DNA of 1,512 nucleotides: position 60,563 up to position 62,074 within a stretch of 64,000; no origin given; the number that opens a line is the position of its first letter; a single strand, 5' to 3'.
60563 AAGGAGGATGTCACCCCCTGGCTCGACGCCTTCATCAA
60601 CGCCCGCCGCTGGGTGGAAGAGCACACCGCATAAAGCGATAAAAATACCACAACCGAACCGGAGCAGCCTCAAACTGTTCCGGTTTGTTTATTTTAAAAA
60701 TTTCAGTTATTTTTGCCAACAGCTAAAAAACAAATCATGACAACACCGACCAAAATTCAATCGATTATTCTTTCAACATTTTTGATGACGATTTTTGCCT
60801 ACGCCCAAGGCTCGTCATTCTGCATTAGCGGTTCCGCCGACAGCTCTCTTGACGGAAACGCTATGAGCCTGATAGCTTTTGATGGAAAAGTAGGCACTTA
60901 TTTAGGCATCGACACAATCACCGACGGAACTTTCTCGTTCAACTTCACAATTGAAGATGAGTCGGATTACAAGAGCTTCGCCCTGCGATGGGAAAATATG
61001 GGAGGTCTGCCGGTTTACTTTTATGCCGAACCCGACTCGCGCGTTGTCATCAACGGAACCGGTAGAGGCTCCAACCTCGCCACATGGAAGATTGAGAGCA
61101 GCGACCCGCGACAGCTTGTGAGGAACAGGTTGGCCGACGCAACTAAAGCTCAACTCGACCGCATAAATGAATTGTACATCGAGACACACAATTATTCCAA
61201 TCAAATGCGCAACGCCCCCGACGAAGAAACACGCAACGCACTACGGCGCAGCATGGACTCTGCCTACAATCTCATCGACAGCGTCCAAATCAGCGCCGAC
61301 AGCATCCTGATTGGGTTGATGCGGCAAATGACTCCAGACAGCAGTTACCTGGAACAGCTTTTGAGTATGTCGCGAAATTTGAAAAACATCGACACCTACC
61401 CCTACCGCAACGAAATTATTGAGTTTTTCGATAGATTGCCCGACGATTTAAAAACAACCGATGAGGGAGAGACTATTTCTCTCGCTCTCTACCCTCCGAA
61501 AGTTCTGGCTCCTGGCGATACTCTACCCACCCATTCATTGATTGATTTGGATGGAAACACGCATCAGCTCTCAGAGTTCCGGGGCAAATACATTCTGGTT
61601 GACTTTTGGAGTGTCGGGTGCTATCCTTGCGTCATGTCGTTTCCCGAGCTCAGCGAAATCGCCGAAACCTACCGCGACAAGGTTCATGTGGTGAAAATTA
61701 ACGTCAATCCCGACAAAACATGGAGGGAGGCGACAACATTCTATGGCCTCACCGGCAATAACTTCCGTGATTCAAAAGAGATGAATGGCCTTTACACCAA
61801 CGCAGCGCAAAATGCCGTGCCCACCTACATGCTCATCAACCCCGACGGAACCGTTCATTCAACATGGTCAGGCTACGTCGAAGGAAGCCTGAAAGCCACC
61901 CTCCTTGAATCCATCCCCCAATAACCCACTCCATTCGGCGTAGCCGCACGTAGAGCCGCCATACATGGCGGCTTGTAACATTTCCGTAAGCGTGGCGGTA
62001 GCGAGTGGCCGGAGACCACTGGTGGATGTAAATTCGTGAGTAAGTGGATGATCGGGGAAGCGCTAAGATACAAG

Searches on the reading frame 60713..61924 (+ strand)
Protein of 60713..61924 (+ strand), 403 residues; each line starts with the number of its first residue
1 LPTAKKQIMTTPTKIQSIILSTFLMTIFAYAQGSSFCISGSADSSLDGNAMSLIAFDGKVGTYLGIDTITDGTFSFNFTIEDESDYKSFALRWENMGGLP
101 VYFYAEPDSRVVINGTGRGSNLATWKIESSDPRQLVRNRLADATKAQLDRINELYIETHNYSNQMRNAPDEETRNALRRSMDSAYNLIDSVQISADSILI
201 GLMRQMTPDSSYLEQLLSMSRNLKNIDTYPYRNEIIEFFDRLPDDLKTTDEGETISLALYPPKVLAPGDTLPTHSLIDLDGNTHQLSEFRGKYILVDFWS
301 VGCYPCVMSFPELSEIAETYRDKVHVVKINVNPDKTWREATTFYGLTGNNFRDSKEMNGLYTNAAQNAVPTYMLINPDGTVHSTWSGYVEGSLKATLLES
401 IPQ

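Call 12: search_protein_families(library=pfam, proteins=[window:60713-61924:+], max_evalue=0.01)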
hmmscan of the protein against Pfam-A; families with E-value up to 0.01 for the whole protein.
window:60713-61924:+ (403 aa): 5 families
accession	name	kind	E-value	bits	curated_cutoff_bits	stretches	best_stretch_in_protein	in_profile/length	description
PF00578.27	AhpC-TSA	-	2e-11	44.4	26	1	267-382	1-122/124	AhpC/TSA family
PF08534.16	Redoxin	-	1.2e-10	41.7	26.6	1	267-383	2-130/148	Redoxin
PF13905.12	Thioredoxin_8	-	6e-09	36.6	27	1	291-381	1-94/94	Thioredoxin-like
PF00085.26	Thioredoxin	-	7.6e-07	29.5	23.5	1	292-335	19-62/103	Thioredoxin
PF13098.12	Thioredoxin_2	-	4e-05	24.4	27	1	291-390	5-96/104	Thioredoxin-like domain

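Call 35: find_encoding_contigs(protein=window:60713-61924:+, flank=6000, max_places=10)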
Protein window:60713-61924:+ (403 aa): 16 contigs read that carry it; 6 places shown.
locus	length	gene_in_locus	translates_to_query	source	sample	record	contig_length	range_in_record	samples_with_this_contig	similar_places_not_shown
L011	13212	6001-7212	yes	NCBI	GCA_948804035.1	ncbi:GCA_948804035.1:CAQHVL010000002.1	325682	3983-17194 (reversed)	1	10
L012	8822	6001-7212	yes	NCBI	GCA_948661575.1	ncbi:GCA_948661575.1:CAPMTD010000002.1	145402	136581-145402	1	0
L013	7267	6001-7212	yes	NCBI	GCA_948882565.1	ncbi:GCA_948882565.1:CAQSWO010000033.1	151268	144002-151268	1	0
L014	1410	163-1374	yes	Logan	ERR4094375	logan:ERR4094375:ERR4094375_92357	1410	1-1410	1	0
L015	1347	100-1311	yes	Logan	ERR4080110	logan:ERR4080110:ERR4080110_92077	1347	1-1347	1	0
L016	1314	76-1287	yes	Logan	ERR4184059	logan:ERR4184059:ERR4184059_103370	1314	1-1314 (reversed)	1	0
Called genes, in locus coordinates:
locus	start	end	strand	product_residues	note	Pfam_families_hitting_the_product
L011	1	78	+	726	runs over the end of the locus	PF00270:DEAD, PF04851:ResIII (faint), PF00271:Helicase_C, PF16124:RecQ_Zn_bind, PF09382:RQC, PF00570:HRDC, PF21220:RecQ-1-like_HTH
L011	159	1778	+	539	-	PF00005:ABC_tran, PF02463:SMC_N (faint), PF13304:AAA_21 (faint), PF12848:ABC_tran_Xtn, PF00005:ABC_tran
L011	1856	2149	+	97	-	PF07876:Dabb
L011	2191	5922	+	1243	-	PF18076:FGAR-AT_N, PF18072:FGAR-AT_linker, PF02769:AIRS_C, PF22689:FGAR-AT_PurM_N-like, PF02769:AIRS_C, PF13507:GATase_5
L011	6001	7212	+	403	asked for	PF00578:AhpC-TSA, PF08534:Redoxin, PF13098:Thioredoxin_2 (weak), PF00085:Thioredoxin (weak), PF13905:Thioredoxin_8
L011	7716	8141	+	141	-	-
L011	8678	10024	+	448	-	PF13734:Inhibitor_I69, PF01640:Peptidase_C10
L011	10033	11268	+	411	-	PF00079:Serpin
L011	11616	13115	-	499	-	PF00199:Catalase, PF06628:Catalase-rel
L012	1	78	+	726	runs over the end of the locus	PF00270:DEAD, PF04851:ResIII (faint), PF00271:Helicase_C, PF16124:RecQ_Zn_bind, PF09382:RQC, PF00570:HRDC, PF21220:RecQ-1-like_HTH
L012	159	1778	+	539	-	PF00005:ABC_tran, PF02463:SMC_N (faint), PF13304:AAA_21 (faint), PF12848:ABC_tran_Xtn, PF00005:ABC_tran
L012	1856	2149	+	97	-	PF07876:Dabb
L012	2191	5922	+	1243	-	PF18076:FGAR-AT_N, PF18072:FGAR-AT_linker, PF02769:AIRS_C, PF22689:FGAR-AT_PurM_N-like, PF02769:AIRS_C, PF13507:GATase_5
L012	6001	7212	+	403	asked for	PF00578:AhpC-TSA, PF08534:Redoxin, PF13098:Thioredoxin_2 (weak), PF00085:Thioredoxin (weak), PF13905:Thioredoxin_8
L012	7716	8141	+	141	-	-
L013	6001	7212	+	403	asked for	PF00578:AhpC-TSA, PF08534:Redoxin, PF13098:Thioredoxin_2 (weak), PF00085:Thioredoxin (weak), PF13905:Thioredoxin_8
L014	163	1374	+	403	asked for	PF00578:AhpC-TSA, PF08534:Redoxin, PF13098:Thioredoxin_2 (weak), PF00085:Thioredoxin (weak), PF13905:Thioredoxin_8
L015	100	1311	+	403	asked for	PF00578:AhpC-TSA, PF08534:Redoxin, PF13098:Thioredoxin_2 (weak), PF00085:Thioredoxin (weak), PF13905:Thioredoxin_8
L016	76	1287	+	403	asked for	PF00578:AhpC-TSA, PF08534:Redoxin, PF13098:Thioredoxin_2 (weak), PF00085:Thioredoxin (weak), PF13905:Thioredoxin_8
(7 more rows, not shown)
